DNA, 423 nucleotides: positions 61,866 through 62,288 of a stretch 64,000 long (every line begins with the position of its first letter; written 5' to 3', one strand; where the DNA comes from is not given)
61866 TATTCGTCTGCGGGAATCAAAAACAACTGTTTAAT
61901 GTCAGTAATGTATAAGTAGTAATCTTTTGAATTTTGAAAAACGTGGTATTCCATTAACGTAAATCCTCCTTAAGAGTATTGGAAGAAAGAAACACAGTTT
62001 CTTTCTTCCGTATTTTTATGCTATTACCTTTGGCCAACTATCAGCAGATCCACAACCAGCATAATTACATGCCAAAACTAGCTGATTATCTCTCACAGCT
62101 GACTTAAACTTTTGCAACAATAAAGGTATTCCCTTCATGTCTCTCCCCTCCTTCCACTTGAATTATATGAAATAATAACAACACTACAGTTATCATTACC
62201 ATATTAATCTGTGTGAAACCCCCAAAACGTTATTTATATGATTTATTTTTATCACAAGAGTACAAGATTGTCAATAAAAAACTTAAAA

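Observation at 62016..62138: Precursor core carries both a Cys-X3-Asp motif and a Trp-Pro-Lys motif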

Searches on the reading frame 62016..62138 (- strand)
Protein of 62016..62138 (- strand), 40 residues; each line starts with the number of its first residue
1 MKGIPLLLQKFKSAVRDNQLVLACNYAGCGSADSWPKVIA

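Call 8: search_protein_families(library=pfam, proteins=[window:62016-62138:-], max_evalue=0.01)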
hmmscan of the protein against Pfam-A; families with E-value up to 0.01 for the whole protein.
window:62016-62138:- (40 aa): 0 families

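Call 9: search_protein_families(library=ncbifam, proteins=[window:62016-62138:-], max_evalue=0.01)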
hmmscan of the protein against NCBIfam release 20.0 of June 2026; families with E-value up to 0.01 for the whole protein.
window:62016-62138:- (40 aa): 0 families

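Call 12: find_encoding_contigs(protein=window:62019-62138:-, flank=10000, max_places=10)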
Protein seq(40 aa) (40 aa): 4 contigs read that carry it; 3 places shown.
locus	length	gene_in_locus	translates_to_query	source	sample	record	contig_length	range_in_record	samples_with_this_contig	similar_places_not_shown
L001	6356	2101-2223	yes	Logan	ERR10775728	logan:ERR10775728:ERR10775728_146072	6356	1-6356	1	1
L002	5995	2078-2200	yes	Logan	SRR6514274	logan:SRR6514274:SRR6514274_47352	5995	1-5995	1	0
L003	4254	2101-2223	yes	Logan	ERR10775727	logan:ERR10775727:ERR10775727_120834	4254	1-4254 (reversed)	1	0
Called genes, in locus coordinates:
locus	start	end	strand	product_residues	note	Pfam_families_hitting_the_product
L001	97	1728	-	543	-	-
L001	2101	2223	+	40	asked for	-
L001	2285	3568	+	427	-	PF13353:Fer4_12, PF04055:Radical_SAM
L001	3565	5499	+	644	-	PF00664:ABC_membrane, PF00005:ABC_tran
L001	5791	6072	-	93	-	-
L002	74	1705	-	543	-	-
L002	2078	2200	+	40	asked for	-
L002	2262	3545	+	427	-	PF13353:Fer4_12, PF04055:Radical_SAM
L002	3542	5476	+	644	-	PF00664:ABC_membrane, PF00005:ABC_tran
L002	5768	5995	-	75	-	?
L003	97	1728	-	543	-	-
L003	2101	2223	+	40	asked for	-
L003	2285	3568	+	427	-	PF13353:Fer4_12, PF04055:Radical_SAM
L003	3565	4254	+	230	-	?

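Call 44: search_protein_families(library=pfam, proteins=[L001:97-1728:-], max_evalue=0.001)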
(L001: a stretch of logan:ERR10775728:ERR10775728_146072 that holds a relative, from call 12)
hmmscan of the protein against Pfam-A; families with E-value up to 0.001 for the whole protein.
L001:97-1728:- (543 aa): 0 families

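Call 46: find_homologous_proteins(query=A2, max_evalue=0.01)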
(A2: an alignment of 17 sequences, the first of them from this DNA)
Query A2 (17 sequences) (40 aa, profile of the alignment): 33 proteins with E <= 0.01 among 161 candidates.
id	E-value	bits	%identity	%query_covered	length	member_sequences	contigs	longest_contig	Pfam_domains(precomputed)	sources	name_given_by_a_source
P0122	5.5e-15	73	40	88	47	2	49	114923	-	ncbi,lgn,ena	-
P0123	1.7e-13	68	52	83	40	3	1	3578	-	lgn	-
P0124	3.6e-13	67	46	90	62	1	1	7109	-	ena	-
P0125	5.1e-13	66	50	90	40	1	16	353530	-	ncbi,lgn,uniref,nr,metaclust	ncbi:hypothetical protein [Tepidimicrobium xylanilyticum]|uniref:Uncharacterized protein n=1 Tax=Tep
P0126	9.4e-13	65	45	83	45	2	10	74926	-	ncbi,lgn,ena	-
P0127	1.2e-12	65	60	100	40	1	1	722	-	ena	-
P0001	1.6e-12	65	100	100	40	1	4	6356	-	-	-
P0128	1.9e-12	64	45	83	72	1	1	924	-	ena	-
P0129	2.6e-12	64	42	78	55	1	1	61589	-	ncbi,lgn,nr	ncbi:MAG: hypothetical protein Q4Q17_02500 [Tissierellia bacterium]|nr:hypothetical protein [Tissier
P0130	1.2e-11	62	47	80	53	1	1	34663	-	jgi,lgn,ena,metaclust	metaclust:\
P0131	2.2e-11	61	39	78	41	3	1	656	-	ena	-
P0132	2.3e-11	61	45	83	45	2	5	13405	-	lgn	-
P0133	4.0e-11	60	39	78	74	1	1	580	-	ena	-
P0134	4.5e-11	60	42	88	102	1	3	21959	-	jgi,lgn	-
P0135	5.9e-11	60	45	83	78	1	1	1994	-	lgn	-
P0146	8.8e-9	53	34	80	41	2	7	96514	-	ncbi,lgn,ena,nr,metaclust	ncbi:hypothetical protein SAMN02910275_02250 [Butyrivibrio sp. INlla18]|nr:hypothetical protein [But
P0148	3.1e-8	51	39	90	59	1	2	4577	-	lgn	-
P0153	2.4e-4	39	47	48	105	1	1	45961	-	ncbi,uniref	ncbi:hypothetical protein MWR57_12130 [Desulfovibrionaceae bacterium CB1MN]|uniref:hypothetical prot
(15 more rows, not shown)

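Call 67: search_protein_families(library=ncbifam, proteins=[P0153, P0134, P0129, P0125, P0146, P0122, P0148], max_evalue=1)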
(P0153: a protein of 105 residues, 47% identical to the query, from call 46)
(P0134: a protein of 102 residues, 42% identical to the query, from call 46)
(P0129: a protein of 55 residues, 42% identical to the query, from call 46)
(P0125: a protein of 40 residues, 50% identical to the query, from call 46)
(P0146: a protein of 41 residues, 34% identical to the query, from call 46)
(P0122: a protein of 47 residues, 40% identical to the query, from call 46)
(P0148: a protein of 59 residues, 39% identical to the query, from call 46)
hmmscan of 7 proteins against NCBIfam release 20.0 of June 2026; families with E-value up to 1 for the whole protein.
P0153 (105 aa): 1 family
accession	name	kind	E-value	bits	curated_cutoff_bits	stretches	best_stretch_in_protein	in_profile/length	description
NF005486.0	PRK07093.1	equivalog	0.006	15.8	275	1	40-86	271-318/323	aminodeoxychorismate synthase component I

P0134 (102 aa): 1 family
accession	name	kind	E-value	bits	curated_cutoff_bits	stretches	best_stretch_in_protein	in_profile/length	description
TIGR03949.1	bact_IIb_cerein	subfamily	0.027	14.3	21.5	1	11-27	1-17/45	class IIb bacteriocin, lactobin A/cerein 7B family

P0129 (55 aa): 1 family
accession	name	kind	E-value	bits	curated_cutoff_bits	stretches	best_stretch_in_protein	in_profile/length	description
NF008600.0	PRK11568.1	equivalog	0.12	11.9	298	1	9-47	107-145/204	IMPACT family protein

P0125 (40 aa): 0 families

P0146 (41 aa): 0 families

P0122 (47 aa): 0 families

P0148 (59 aa): 1 family
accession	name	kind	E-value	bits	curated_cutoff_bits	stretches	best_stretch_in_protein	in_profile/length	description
NF005384.0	PRK06928.1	exception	0.091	12.3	301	1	5-34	153-183/277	pyrroline-5-carboxylate reductase ProG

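Call 77: search_protein_families(library=padloc, proteins=[L001:97-1728:-], max_evalue=0.01)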
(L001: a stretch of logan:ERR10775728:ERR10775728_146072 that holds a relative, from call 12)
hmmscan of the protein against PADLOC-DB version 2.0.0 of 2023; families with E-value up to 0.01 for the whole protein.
L001:97-1728:- (543 aa): 0 families

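Call 80: find_encoding_contigs(protein=P0146, flank=8000, max_places=2)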
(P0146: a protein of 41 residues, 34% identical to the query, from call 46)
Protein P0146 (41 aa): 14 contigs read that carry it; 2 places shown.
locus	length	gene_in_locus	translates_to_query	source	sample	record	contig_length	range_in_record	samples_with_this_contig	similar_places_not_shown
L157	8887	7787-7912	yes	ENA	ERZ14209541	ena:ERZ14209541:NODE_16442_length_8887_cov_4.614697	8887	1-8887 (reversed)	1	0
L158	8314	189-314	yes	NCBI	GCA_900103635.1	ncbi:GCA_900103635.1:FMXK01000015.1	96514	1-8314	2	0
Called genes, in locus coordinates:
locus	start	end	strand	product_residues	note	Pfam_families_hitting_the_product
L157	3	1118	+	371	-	?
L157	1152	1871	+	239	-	PF01975:SurE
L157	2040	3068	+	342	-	PF01381:HTH_3, PF12844:HTH_19, PF13443:HTH_26, PF13560:HTH_31 (weak), PF21033:RMD1-3 (faint), PF23914:TPR_CcmH_CycH (faint), PF13431:TPR_17 (faint), PF14559:TPR_19 (faint), +4 more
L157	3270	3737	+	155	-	PF00583:Acetyltransf_1, PF13508:Acetyltransf_7 (weak)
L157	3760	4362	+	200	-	-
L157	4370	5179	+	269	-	-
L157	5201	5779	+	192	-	PF01966:HD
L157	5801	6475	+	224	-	PF00882:Zn_dep_PLPC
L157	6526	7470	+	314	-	PF01381:HTH_3, PF12844:HTH_19 (weak), PF13560:HTH_31 (weak)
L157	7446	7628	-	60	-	-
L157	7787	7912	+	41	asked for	-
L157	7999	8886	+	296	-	?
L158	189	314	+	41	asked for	-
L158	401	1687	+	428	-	PF13186:SPASM (faint), PF04055:Radical_SAM, PF13353:Fer4_12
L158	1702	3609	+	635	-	PF00664:ABC_membrane, PF00005:ABC_tran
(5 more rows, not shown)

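Call 81: search_protein_families(library=ncbifam, proteins=[L157:6526-7470:+, L157:2040-3068:+], max_evalue=0.001)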
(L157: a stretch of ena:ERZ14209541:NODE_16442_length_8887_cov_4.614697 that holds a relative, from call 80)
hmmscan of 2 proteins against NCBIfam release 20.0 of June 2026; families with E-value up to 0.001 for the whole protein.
L157:6526-7470:+ (314 aa): 2 families
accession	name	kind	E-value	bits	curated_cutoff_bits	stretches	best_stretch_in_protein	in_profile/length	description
TIGR00270.2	TIGR00270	equivalog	0.00024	21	110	1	7-59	77-130/159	multiprotein bridging factor aMBF1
TIGR03070.1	couple_hipB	subfamily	0.00061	19.7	71.65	0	6-58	3-56/58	type II toxin-antitoxin system Y4mF family antitoxin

L157:2040-3068:+ (342 aa): 20 families
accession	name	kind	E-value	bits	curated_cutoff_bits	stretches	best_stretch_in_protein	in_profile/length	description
NF041951.1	phage_RstR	subfamily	5.4e-15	55.6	80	1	4-80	3-78/108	RstR family transcriptional repressor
NF052239.1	antitox_spr1629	equivalog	4.5e-11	42.5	335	1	4-72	3-71/377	spr1629 family repressor/antitoxin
NF047948.1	male_kill_WMK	equivalog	7.5e-10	38.7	300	1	3-90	162-251/300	WO male-killing family protein Wmk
NF007408.0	PRK09943.1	equivalog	2.4e-09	37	211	1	3-70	7-74/185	HTH-type transcriptional regulator PuuR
TIGR03070.1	couple_hipB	subfamily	1.6e-08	34.4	71.65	1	3-58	2-57/58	type II toxin-antitoxin system Y4mF family antitoxin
NF007257.0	PRK09706.1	subfamily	3.9e-08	33.2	101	1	2-55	4-57/135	transcriptional repressor DicA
TIGR03830.1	CxxCG_CxxCG_HTH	subfamily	2e-07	30.8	61.8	1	4-43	66-105/127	type II TA system antitoxin MqsA family protein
NF003162.0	PRK04140.1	equivalog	9e-07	28.2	263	1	5-78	128-201/317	transcriptional regulator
TIGR02917.1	PEP_TPR_lipo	equivalog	9e-07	27.1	312.2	1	166-328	720-879/899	XrtA/PEP-CTERM system TPR-repeat protein PrsT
TIGR00270.2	TIGR00270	equivalog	1.1e-06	28.5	110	1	5-76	77-150/159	multiprotein bridging factor aMBF1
NF033920.0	C39_PA2778_fam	equivalog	1.9e-06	27.5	150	0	235-310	175-248/255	PA2778 family cysteine peptidase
NF040959.1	MamA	equivalog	3.5e-06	26.6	200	1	160-315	48-202/204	magnetosome protein MamA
NF038139.1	Reg_Aceta_RamB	equivalog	3.7e-06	25.8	700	1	3-64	2-62/465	acetate metabolism transcriptional regulator RamB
NF006015.0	PRK08154.1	subfamily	4.1e-06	26.2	204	1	2-74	29-101/314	anaerobic benzoate catabolism transcriptional regulator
NF046032.1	TransRegSlrRBacil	equivalog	1.5e-05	25.1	250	1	4-65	2-64/149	HTH-type transcriptional regulator SlrR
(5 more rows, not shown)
